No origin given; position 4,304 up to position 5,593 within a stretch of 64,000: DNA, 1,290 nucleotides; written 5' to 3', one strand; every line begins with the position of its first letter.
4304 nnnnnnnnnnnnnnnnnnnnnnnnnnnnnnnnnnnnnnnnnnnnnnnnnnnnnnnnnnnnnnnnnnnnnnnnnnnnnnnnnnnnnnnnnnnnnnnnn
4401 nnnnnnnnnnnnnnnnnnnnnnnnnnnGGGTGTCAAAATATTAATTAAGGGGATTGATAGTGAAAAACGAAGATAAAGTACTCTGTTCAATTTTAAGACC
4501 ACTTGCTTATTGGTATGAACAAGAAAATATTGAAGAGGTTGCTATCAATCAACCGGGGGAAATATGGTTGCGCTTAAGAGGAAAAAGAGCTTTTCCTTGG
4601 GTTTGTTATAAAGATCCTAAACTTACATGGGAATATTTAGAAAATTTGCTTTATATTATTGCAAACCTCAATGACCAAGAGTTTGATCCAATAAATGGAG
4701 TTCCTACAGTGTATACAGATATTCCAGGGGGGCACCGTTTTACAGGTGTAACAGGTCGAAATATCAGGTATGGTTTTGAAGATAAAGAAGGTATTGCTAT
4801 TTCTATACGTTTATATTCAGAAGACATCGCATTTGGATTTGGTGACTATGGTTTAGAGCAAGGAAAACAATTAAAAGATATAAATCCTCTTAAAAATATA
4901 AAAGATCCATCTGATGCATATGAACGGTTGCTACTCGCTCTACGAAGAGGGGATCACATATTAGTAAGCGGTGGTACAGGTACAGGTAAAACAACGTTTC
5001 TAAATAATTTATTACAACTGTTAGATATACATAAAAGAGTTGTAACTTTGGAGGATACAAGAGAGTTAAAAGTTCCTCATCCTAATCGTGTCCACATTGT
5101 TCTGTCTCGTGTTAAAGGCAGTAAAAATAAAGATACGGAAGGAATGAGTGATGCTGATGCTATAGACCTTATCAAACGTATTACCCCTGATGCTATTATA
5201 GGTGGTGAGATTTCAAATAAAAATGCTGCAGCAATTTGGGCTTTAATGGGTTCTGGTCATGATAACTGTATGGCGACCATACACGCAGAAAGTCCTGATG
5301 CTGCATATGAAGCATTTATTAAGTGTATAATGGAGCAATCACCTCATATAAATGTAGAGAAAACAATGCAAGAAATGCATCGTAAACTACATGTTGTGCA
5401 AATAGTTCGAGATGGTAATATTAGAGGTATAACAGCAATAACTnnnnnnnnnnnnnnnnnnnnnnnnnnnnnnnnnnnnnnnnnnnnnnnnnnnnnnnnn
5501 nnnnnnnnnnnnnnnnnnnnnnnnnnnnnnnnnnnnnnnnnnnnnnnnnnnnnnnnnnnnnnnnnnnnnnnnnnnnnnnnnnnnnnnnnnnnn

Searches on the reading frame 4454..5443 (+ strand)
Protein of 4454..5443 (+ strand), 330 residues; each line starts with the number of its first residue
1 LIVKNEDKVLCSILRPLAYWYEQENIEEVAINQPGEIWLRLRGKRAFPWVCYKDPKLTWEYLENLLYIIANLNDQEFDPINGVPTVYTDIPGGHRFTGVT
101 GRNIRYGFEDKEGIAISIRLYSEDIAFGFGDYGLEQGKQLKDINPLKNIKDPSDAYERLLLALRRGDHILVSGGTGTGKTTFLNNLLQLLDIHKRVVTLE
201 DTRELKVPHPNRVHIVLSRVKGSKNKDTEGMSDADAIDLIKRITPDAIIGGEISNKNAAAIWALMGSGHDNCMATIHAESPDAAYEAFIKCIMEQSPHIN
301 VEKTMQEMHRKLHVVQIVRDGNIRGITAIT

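Call 3: search_protein_families(library=pfam, proteins=[window:4454-5443:+], max_evalue=0.01)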
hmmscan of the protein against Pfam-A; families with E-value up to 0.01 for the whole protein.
window:4454-5443:+ (330 aa): 12 families
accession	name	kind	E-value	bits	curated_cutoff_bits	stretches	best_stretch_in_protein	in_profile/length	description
PF00437.27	T2SSE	-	1.5e-23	83.5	24.9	1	146-281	124-248/370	Type II/IV secretion system protein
PF01580.24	FtsK_SpoIIIE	-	0.00026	20.9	24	1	163-188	35-61/221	FtsK/SpoIIIE family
PF02367.23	TsaE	-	0.00047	20.5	26.6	1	154-196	9-51/128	Threonylcarbamoyl adenosine biosynthesis protein TsaE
PF20720.3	nSTAND3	-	0.00047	20.3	27.2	1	153-211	4-64/155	Novel STAND NTPase 3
PF12775.13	AAA_7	-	0.00063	19.8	25.8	1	161-194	28-61/181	P-loop containing dynein motor region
PF13401.12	AAA_22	-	0.00075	20.3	27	1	167-199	6-39/130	AAA domain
PF00270.35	DEAD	-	0.0015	18.7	26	1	162-248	10-98/167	DEAD/DEAH box helicase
PF13191.12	AAA_16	-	0.0017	19.3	32.6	1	160-205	16-63/167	AAA ATPase domain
PF00005.33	ABC_tran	-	0.0042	18.1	25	1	159-200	4-45/137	ABC transporter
PF10412.15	TrwB_AAD_bind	-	0.0066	15.8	20.5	1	167-190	16-39/387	Type IV secretion-system coupling protein DNA-binding domain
PF01656.29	CbiA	-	0.0068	16.8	25.4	0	170-197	3-31/125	CobQ/CobB/MinD/ParA nucleotide binding domain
PF13245.12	AAA_19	-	0.0092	16.6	25.1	0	167-194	12-39/134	AAA domain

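Call 4: search_protein_families(library=ncbifam, proteins=[window:4454-5443:+], max_evalue=0.01)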
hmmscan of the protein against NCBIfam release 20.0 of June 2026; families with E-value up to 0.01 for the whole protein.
window:4454-5443:+ (330 aa): 30 families (the best 25 are shown)
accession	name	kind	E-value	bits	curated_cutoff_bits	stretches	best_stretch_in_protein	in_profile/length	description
TIGR02788.1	VirB11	equivalog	5.3e-43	147.2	249.95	1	20-329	1-306/308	P-type DNA transfer ATPase VirB11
NF010475.0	PRK13900.1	equivalog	2.3e-35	122.2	389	1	9-317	7-309/333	type IV secretion system ATPase VirB11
NF010425.0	PRK13851.1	equivalog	3.1e-26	92.1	461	2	162-291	157-283/344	type IV secretion system protein VirB11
TIGR03819.1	heli_sec_ATPase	hypoth_equivalog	1.8e-22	80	373.15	1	162-282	174-291/340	TadA family conjugal transfer-associated ATPase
TIGR02782.1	TrbB_P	equivalog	1.8e-21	76.8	304.55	1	159-329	129-290/303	P-type conjugative transfer ATPase TrbB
NF058587.1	archaellum_moto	equivalog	3e-18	65.8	550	1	159-280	268-385/527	archaellum flagellar ATPase motor FlaI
NF010469.0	PRK13894.1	subfamily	1.4e-12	47.6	508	1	157-326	140-301/320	conjugal transfer ATPase TrbB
NF053672.1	bindosome_BasE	exception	1.7e-12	46.9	1000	1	170-279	274-379/512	bindosome assembly system ATPase subunit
NF010407.0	PRK13833.1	subfamily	1.8e-11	44.1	499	1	168-296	146-267/323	conjugal transfer protein TrbB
NF041000.1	ATPase_ComGA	equivalog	8.4e-11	41.4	300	1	167-288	129-242/267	competence type IV pilus ATPase ComGA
TIGR01420.1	pilT_fam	subfamily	3.5e-09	36.3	319.1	1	166-294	122-245/343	PilT/PilU family type 4a pilus ATPase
TIGR02525.1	plasmid_TraJ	equivalog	1.8e-07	30.5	368.3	1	146-297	132-275/372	plasmid transfer ATPase TraJ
TIGR02533.1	type_II_gspE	equivalog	3.2e-07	29.4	630.25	1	164-284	240-352/486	type II secretion system ATPase GspE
TIGR02538.1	type_IV_pilB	equivalog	1.8e-06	26.9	675.65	1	162-279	311-420/564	type IV-A pilus assembly ATPase PilB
TIGR02868.1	CydC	equivalog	3.3e-06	26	329.05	1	154-208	349-403/530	thiol reductant ABC exporter subunit CydC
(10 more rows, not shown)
